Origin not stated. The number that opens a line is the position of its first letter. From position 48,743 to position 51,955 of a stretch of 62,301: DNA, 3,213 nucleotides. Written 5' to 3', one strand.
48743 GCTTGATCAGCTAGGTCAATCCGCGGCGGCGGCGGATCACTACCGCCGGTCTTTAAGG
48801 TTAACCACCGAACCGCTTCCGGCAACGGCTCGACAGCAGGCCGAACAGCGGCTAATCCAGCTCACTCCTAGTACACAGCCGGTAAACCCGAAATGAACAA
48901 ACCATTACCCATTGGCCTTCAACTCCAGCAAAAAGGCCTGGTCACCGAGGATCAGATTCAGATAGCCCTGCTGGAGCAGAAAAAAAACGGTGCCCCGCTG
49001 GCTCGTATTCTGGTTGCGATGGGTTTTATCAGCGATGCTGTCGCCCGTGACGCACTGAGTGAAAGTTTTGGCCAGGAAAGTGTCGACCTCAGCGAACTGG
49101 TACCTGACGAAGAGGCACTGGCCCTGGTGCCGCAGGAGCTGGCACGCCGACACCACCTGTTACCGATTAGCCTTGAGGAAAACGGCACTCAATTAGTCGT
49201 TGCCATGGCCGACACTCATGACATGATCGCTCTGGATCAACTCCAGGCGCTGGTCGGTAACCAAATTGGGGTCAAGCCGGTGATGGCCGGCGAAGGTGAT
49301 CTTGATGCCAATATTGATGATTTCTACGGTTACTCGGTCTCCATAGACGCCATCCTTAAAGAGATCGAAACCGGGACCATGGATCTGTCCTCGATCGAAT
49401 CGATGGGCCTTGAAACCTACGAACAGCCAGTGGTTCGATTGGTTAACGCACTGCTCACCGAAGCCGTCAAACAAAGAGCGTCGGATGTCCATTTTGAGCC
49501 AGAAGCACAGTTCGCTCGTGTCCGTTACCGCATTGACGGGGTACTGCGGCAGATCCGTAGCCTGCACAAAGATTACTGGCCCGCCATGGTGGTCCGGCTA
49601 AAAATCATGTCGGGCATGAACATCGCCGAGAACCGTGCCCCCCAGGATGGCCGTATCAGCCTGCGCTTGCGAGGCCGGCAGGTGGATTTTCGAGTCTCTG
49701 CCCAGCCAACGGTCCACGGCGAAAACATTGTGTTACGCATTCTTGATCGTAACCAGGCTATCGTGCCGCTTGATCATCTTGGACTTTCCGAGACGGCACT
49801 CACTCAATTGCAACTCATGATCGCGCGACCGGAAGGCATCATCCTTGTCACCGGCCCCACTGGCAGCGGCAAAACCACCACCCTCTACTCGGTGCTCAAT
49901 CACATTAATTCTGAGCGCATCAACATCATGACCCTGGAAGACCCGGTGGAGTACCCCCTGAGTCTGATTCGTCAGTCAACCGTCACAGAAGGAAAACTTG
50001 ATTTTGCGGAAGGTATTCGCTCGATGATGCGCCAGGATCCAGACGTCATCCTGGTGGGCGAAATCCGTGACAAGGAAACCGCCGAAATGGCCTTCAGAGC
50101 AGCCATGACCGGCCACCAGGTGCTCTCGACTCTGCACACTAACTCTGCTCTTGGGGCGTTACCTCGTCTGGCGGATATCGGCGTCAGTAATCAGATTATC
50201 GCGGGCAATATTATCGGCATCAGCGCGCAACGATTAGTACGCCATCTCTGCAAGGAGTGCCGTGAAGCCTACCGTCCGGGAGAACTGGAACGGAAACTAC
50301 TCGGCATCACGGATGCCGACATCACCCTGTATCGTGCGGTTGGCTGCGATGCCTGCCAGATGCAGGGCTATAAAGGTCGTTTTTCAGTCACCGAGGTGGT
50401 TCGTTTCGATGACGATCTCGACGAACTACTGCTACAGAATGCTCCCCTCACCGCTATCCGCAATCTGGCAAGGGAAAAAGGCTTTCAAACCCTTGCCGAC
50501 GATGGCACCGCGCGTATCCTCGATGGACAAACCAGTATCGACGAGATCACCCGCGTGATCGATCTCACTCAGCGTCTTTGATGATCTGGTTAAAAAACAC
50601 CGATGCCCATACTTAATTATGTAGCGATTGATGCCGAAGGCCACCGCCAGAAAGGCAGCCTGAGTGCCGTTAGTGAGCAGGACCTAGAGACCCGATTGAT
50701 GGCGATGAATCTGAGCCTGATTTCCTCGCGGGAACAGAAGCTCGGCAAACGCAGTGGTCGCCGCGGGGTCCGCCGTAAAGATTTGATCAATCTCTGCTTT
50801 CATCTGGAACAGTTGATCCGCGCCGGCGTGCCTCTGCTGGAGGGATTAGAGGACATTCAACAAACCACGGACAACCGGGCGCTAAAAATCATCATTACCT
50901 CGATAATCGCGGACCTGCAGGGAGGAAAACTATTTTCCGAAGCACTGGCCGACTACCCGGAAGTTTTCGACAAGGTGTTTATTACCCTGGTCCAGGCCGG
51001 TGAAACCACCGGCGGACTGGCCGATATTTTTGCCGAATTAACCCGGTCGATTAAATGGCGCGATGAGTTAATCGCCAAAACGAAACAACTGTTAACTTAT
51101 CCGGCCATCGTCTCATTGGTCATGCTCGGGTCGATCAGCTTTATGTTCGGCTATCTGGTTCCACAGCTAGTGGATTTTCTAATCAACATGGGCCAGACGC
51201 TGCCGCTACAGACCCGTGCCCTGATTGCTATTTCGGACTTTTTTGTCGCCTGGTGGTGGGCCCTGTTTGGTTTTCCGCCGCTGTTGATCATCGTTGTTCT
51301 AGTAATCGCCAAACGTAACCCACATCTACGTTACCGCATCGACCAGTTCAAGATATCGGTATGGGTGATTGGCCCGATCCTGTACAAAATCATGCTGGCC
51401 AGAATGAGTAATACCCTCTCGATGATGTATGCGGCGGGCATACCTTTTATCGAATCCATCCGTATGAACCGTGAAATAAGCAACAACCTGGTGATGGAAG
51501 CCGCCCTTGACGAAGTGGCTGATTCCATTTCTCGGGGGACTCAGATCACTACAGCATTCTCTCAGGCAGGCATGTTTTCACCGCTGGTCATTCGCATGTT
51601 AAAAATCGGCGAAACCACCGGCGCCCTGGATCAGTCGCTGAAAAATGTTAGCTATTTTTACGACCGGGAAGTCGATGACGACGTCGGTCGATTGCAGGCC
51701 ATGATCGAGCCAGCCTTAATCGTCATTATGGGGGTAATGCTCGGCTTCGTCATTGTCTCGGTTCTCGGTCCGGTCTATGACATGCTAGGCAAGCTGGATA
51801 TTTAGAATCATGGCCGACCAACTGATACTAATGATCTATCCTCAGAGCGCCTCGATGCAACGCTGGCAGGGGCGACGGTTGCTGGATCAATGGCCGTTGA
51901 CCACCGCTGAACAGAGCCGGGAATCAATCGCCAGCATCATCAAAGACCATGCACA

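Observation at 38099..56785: Non-canonical type IV pilus / MSHA-like filament locus with a private regulatory and ABC module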

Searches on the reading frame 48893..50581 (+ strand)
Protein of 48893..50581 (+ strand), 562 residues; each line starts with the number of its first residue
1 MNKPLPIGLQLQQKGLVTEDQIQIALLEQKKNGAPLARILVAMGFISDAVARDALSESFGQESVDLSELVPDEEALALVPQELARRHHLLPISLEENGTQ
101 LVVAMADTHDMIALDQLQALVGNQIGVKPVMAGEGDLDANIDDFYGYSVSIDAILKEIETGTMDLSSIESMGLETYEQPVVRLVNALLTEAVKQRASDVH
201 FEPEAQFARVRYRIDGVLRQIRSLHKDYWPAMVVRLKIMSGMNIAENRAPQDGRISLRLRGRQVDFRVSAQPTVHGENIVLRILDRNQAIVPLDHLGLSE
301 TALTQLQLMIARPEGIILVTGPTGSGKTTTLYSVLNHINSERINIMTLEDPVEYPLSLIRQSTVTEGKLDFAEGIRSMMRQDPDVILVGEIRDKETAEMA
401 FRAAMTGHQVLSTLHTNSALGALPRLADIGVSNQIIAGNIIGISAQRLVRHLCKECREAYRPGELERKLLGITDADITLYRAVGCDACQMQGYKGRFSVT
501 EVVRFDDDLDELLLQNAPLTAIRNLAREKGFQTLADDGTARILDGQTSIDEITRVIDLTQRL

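Call 5: search_protein_families(library=ncbifam, proteins=[window:48893-50581:+], max_evalue=0.01)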
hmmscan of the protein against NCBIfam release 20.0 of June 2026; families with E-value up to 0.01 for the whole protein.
window:48893-50581:+ (562 aa): 27 families (the best 25 are shown)
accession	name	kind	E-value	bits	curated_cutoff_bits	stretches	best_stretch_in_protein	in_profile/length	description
TIGR02533.1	type_II_gspE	equivalog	4.6e-161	536.8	630.25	1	79-555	4-485/486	type II secretion system ATPase GspE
TIGR02538.1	type_IV_pilB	equivalog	1.7e-157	525.4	675.65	1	8-556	3-562/564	type IV-A pilus assembly ATPase PilB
NF053534.1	T4PilAsmATPsTfpB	equivalog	1.3e-131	439.9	850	1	78-556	96-582/584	type IV pilus assembly ATPase TfpB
NF007755.0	PRK10436.1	equivalog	2.4e-127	425.4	617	1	82-558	12-461/465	type II secretion system protein GspE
NF041000.1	ATPase_ComGA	equivalog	1.5e-73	247.1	300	1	186-450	2-266/267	competence type IV pilus ATPase ComGA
TIGR01420.1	pilT_fam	subfamily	1.4e-57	195.5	319.1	1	185-451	3-270/343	PilT/PilU family type 4a pilus ATPase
TIGR02525.1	plasmid_TraJ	equivalog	2e-25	89.5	368.3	1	252-428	89-271/372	plasmid transfer ATPase TraJ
TIGR02524.1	dot_icm_DotB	equivalog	9.5e-23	81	463.3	1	294-434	113-264/358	Dot/Icm type IV secretion system ATPase DotB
NF058587.1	archaellum_moto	equivalog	8.8e-20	70.9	550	1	274-421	234-388/527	archaellum flagellar ATPase motor FlaI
TIGR02782.1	TrbB_P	equivalog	2e-16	60.1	304.55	1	269-429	90-255/303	P-type conjugative transfer ATPase TrbB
TIGR02788.1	VirB11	equivalog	1.4e-15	57.2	249.95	1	307-435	138-271/308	P-type DNA transfer ATPase VirB11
TIGR03819.1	heli_sec_ATPase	hypoth_equivalog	5.1e-15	55.5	373.15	1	231-431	98-302/340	TadA family conjugal transfer-associated ATPase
NF010407.0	PRK13833.1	subfamily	1.3e-13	51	499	1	283-436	110-271/323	conjugal transfer protein TrbB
NF053729.1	c-di-GMP_motif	domain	2.1e-13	49.9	38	1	7-57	2-52/53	cyclic di-GMP-binding domain-containing protein, MshE-related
NF012033.0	PRK15489.1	equivalog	1.7e-11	43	537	1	7-143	493-625/703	glycosyl transferase family protein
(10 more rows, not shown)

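Call 6: search_protein_families(library=pfam, proteins=[window:48893-50581:+], max_evalue=0.01)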
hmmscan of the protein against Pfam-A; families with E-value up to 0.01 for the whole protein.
window:48893-50581:+ (562 aa): 17 families
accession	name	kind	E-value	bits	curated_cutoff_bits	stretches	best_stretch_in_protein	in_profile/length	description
PF00437.27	T2SSE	-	6.9e-128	426.8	24.9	1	177-554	5-370/370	Type II/IV secretion system protein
PF05157.20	MshEN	-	1.5e-16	60.6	23.1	1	59-148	1-87/90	MshEN domain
PF13401.12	AAA_22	-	3.9e-05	24.4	27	1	313-349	4-40/130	AAA domain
PF13173.12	AAA_14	-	6.3e-05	23.4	27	1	315-422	3-102/129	AAA domain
PF13191.12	AAA_16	-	9.3e-05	23.4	32.6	1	304-354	10-63/167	AAA ATPase domain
PF00004.35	AAA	-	0.00036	21.4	21.2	1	317-392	1-67/131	ATPase family associated with various cellular activities (AAA)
PF00448.28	SRP54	-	0.00061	19.9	22.7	0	316-342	3-29/196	SRP54-type protein, GTPase domain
PF25199.1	nSTAND_NTPase5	-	0.0014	19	34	1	312-354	39-82/145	Novel STAND NTPase 5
PF20720.3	nSTAND3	-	0.0032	17.6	27.2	1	312-352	15-55/155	Novel STAND NTPase 3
PF12775.13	AAA_7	-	0.0032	17.4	25.8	1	309-348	28-67/181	P-loop containing dynein motor region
PF13555.12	AAA_29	-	0.0042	17.2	27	1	308-331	16-39/61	P-loop containing region of AAA domain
PF13245.12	AAA_19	-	0.0043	17.7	25.1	0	311-342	8-39/134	AAA domain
PF03266.21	NTPase_1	-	0.0047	17.2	23.9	0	317-345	2-30/168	NTPase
PF02492.25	cobW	-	0.0065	16.5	20.7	0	316-347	2-34/180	CobW/HypB/UreG, nucleotide-binding domain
PF13604.12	AAA_30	-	0.0081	16.4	27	0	308-344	12-48/191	AAA domain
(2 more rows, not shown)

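Call 64: search_solved_structures(query=window:48893-50581:+, max_evalue=1e-20)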
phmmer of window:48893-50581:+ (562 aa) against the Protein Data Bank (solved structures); distinct sequences matched with E-value up to 1e-20: 22.
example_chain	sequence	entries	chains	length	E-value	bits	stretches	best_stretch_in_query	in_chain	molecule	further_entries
6f8l_G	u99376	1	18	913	4.7e-130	437.8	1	5-557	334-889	Type IV pilus assembly protein PilF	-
5zfr_A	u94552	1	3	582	1.6e-116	393.2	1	8-555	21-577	Type IV pilus biogenesis ATPase PilB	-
6olj_C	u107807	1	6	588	2.3e-116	392.7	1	8-555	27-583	Type IV pilus biogenesis ATPase PilB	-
5tsg_B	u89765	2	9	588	2.9e-116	392.4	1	8-555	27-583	Type IV pilus biogenesis ATPase PilB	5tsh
3jc8_Ba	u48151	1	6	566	3.1e-115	389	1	8-553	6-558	Type IV-A pilus assembly ATPase PilB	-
4pht_A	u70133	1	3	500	2.1e-112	379.6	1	173-555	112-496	General secretory pathway protein E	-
4ksr_A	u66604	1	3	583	1.3e-106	360.5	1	176-556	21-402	Type II secretion system protein E, Hemolysin-coregulated protein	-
4kss_A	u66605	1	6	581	1.4e-106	360.4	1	176-556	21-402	Type II secretion system protein E, hemolysin-coregulated protein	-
1p9r_A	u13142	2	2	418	2.1e-106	359.8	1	176-554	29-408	General secretion pathway protein E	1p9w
5oiu_A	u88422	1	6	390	1.7e-94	320.5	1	175-553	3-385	Type IV pilus assembly protein PilF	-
6ejf_A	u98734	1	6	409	3.2e-94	319.6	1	182-557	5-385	Type IV pilus assembly protein PilF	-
5it5_F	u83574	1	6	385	4.4e-94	319.2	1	182-553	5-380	ATP binding motif-containing protein PilF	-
2ewv_A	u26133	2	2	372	7.5e-36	127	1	184-435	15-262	twitching motility protein PilT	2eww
2gsz_A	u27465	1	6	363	1.5e-35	126.1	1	187-435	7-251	twitching motility protein PilT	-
3jvu_A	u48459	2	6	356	1.1e-33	119.9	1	186-446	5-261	Twitching mobility protein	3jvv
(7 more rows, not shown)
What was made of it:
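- On Type IV filament superfamily: 380-438 bits to the PilF, PilB and GspE structures (calls 6, 64).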

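Call 86: search_dna_similar(query=window:48893-50581:+, collection=plasmids, mode=protein, max_rows=40)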
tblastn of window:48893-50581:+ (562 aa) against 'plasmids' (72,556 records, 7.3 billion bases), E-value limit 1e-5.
The search stops at 5000 records and this limit was reached: more records match than are counted here, and every count below describes the 5000 best-scoring records only.
Records with a match: at least 5000; places in all: 7790; records where one place covers at least 80% of the query: 119.
Best place of each record, by identity: <60% 5000.
By first word of the organism name: Escherichia 2254; Salmonella 527; Klebsiella 338; Pseudomonas 272; Acinetobacter 163; Vibrio 151; Shigella 144; Ralstonia 122; Agrobacterium 115; Serratia 104; and 182 more.
By predicted mobility (MOB-suite, as given by PLSDB): conjugative 3222; non-mobilizable 1154; mobilizable 624.
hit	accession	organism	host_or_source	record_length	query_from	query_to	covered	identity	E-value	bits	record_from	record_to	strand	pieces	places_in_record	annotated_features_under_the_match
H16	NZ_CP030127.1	Indioceanicola profundi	sediment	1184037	7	555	98%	39.1%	8e-104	350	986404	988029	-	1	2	none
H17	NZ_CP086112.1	Skermanella rosea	single cell,hydrocarbon-contaminated ...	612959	29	555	94%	40.6%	5e-103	348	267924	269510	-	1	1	ATPase, T2SS/T4P/T4SS family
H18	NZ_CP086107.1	Skermanella mucosa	single cell,crude oil contaminated ...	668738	29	555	94%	40.6%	8e-103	347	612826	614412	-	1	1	ATPase, T2SS/T4P/T4SS family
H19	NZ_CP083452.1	Comamonas odontotermitis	cell culture,cucumber rhizosphere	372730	3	555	98%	38.3%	2e-111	372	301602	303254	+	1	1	gspE: type II secretion system ATPase GspE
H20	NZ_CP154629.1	Acetoanaerobium noterae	cell culture,Sludge of a digestion ...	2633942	2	555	99%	38.1%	5e-124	409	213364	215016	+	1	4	none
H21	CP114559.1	Candidatus Manganitrophus sp.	activated carbon metagenome,metagenomic ...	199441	7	557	98%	38.2%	2e-102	347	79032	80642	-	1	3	ATPase, T2SS/T4P/T4SS family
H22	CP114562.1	Candidatus Manganitrophus sp.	activated carbon metagenome,metagenomic ...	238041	7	557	98%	38.2%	2e-102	347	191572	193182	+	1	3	ATPase, T2SS/T4P/T4SS family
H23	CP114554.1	Candidatus Manganitrophus sp.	activated carbon metagenome,metagenomic ...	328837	7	557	98%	38.2%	2e-102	347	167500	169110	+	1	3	ATPase, T2SS/T4P/T4SS family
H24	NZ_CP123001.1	Neorhizobium petrolearium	single cell,petroleum contaminated soil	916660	11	561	98%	37.8%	3e-101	343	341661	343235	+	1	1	GspE/PulE family protein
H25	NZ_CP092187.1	Deinococcus sp. KNUC1210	Setaria viridis,cell ...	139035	6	555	98%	37.7%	3e-97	331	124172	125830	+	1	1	ATPase, T2SS/T4P/T4SS family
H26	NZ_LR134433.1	Legionella adelaidensis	environmental,Cooling tower water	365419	29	556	94%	38.9%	2e-101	344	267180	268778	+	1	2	GspE/PulE family protein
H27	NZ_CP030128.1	Indioceanicola profundi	sediment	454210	16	555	96%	38.0%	4e-105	354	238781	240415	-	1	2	ATPase, T2SS/T4P/T4SS family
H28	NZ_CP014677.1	Kozakia baliensis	palm brown sugar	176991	38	552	92%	39.8%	2e-103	349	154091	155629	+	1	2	GspE/PulE family protein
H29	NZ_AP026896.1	Aeromonas caviae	Microbe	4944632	7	555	98%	37.0%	2e-95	326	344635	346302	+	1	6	none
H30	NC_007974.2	Cupriavidus metallidurans CH34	-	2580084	6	555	98%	36.9%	6e-86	298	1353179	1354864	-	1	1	none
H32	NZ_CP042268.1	Pseudomonas aeruginosa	Homo sapiens,sputum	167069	83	555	84%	42.9%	4e-111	371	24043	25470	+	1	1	xcpR: GspE family T2SS ATPase variant XcpR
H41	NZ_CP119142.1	Neisseria gonorrhoeae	Homo sapiens,whole organism,synovial ...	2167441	11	553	97%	36.3%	6e-94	322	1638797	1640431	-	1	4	none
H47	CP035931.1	Acinetobacter baumannii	Homo sapiens,blood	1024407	16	555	96%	36.3%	5e-97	331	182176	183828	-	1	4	pilB: type IV-A pilus assembly ATPase PilB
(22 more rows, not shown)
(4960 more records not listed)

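Call 87: get_annotated_region(hit=H29, flank=12000)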
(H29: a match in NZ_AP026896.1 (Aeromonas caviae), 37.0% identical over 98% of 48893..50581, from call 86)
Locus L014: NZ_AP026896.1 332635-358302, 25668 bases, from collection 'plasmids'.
description: Aeromonas caviae strain KAM479 plasmid pKAM479_3, complete sequence
organism: Aeromonas caviae (NCBI taxid 648)
taxonomy: Bacteria; Pseudomonadota; Gammaproteobacteria; Aeromonadales; Aeromonadaceae; Aeromonas; Aeromonas caviae
host: -; source: Microbe; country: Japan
typing (MOB-suite, as given by PLSDB): non-mobilizable
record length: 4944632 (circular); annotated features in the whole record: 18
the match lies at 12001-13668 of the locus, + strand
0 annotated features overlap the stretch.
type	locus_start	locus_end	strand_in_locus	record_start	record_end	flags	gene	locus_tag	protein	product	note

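Call 96: get_annotated_region(hit=H32, flank=300)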
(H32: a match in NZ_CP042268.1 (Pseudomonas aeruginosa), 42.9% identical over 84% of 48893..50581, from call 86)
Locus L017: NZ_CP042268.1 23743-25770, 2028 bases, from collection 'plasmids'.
description: Pseudomonas aeruginosa strain HOU1 plasmid pHOU1-1, complete sequence
organism: Pseudomonas aeruginosa (NCBI taxid 287)
taxonomy: Bacteria; Pseudomonadota; Gammaproteobacteria; Pseudomonadales; Pseudomonadaceae; Pseudomonas; Pseudomonas aeruginosa
host: -; source: Homo sapiens,sputum; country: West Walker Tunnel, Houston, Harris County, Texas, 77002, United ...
typing (MOB-suite, as given by PLSDB): non-mobilizable
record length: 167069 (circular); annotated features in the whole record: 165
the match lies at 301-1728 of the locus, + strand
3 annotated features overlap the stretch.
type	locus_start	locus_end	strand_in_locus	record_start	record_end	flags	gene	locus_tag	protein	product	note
CDS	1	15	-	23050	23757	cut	xcpP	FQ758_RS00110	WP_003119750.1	type II secretion system protein N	-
CDS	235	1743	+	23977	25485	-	xcpR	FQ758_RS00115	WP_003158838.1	GspE family T2SS ATPase variant XcpR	-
CDS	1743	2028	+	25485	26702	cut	xcpS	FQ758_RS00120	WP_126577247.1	GspF family T2SS innner membrane protein variant XcpS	-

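Call 97: get_annotated_region(hit=H19, flank=300)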
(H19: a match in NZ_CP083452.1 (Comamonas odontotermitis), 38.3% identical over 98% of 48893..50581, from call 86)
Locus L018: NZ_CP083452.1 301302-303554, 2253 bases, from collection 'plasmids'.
description: Comamonas odontotermitis strain WLL plasmid unnamed1, complete sequence
organism: Comamonas odontotermitis (NCBI taxid 379895)
taxonomy: Bacteria; Pseudomonadota; Betaproteobacteria; Burkholderiales; Comamonadaceae; Comamonas; Comamonas odontotermitis
host: -; source: cell culture,cucumber rhizosphere; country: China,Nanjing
typing (MOB-suite, as given by PLSDB): non-mobilizable
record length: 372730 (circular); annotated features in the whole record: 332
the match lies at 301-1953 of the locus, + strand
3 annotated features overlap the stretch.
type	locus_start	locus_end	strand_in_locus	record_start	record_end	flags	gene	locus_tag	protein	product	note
CDS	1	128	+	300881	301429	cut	rfbC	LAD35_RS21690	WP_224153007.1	dTDP-4-dehydrorhamnose 3,5-epimerase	GO:0019305 - dTDP-rhamnose biosynthetic process [Evidence IEA]; GO:0009243 - O antigen biosynthetic process [Evidence ...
CDS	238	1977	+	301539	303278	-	gspE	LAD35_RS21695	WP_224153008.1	type II secretion system ATPase GspE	GO:0015628 - protein secretion by the type II secretion system [Evidence IEA]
CDS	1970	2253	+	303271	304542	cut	-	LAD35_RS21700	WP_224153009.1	type II secretion system F family protein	-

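Call 98: get_annotated_region(hit=H47, flank=300)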
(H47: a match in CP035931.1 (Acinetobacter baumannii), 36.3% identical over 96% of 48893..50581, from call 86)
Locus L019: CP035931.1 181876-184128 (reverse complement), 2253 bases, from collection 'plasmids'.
description: Acinetobacter baumannii strain VB31459 plasmid unnamed1, complete sequence
organism: Acinetobacter baumannii (NCBI taxid 470)
taxonomy: Bacteria; Pseudomonadota; Gammaproteobacteria; Moraxellales; Moraxellaceae; Acinetobacter; Acinetobacter baumannii
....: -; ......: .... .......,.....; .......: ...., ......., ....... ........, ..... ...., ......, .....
typing (MOB-suite, as given by PLSDB): non-mobilizable; replicon rep_cluster_1254
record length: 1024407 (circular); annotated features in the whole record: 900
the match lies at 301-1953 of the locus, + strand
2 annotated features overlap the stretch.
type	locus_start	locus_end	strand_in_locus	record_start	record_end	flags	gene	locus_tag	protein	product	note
CDS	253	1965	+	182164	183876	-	pilB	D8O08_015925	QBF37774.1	type IV-A pilus assembly ATPase PilB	-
CDS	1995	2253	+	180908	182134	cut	-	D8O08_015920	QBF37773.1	type II secretion system F family protein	-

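Call 99: get_annotated_region(hit=H41, flank=300)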
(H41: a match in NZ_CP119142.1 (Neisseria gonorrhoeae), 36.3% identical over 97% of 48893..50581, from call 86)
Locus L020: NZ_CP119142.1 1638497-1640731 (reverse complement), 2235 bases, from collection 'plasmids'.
description: Neisseria gonorrhoeae strain 2022NG-0032 plasmid p2022NG-0032_1, complete sequence
organism: Neisseria gonorrhoeae (NCBI taxid 485)
taxonomy: Bacteria; Pseudomonadota; Betaproteobacteria; Neisseriales; Neisseriaceae; Neisseria; Neisseria gonorrhoeae
host: -; source: Homo sapiens,whole organism,synovial fluid; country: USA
typing (MOB-suite, as given by PLSDB): non-mobilizable
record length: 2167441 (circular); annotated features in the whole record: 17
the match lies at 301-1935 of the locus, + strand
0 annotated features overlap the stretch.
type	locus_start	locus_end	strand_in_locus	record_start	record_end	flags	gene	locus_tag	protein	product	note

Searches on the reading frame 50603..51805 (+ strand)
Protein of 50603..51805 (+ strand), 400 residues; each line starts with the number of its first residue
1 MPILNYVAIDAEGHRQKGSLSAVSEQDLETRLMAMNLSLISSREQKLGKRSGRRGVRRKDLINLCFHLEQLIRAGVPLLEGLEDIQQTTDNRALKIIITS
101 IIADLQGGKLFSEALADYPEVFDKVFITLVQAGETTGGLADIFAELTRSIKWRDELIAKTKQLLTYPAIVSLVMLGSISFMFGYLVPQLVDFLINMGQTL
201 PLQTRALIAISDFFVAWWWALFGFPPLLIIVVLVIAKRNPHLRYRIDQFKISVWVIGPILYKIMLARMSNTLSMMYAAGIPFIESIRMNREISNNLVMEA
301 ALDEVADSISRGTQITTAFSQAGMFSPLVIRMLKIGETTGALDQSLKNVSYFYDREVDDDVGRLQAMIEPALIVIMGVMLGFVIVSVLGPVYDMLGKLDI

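Call 5: search_protein_families(library=ncbifam, proteins=[window:50603-51805:+], max_evalue=0.01)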
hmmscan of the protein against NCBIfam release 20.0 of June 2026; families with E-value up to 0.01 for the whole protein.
window:50603-51805:+ (400 aa): 6 families
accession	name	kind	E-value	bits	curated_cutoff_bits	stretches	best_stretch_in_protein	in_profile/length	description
TIGR02120.1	GspF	equivalog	4.5e-90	302.8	424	1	5-394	2-397/401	type II secretion system inner membrane protein GspF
NF052607.1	T4PiliAsmPilCThrm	equivalog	1.4e-75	254.9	700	1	2-398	2-404/406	type IV pilus assembly protein PilC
NF052606.1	T4PiliAsmPilCMyx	equivalog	4.7e-71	239.8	700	1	5-397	23-417/419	type IV pilus assembly protein PilC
NF007861.0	PRK10573.1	equivalog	5.3e-66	223.3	401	1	5-393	8-393/401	protein transport protein HofC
NF047826.1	T3SSXpsF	equivalog_domain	5.7e-58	196.6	650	1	1-395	1-401/405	type II secretion system protein XpsF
NF041012.2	T4P_ComGB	equivalog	3.5e-33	115.4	240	1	62-395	4-331/332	competence type IV pilus assembly protein ComGB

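Call 7: search_protein_families(library=pfam, proteins=[window:50603-51805:+], max_evalue=1)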
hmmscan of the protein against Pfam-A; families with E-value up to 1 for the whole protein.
window:50603-51805:+ (400 aa): 1 family
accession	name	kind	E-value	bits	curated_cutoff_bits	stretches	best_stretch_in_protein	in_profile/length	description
PF00482.28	T2SSF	-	6.5e-46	155.8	25.2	2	71-187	8-125/125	Type II secretion system (T2SS), protein F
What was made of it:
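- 50603..51805 (+): GspF/PilC-type platform protein. calls 5, 7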
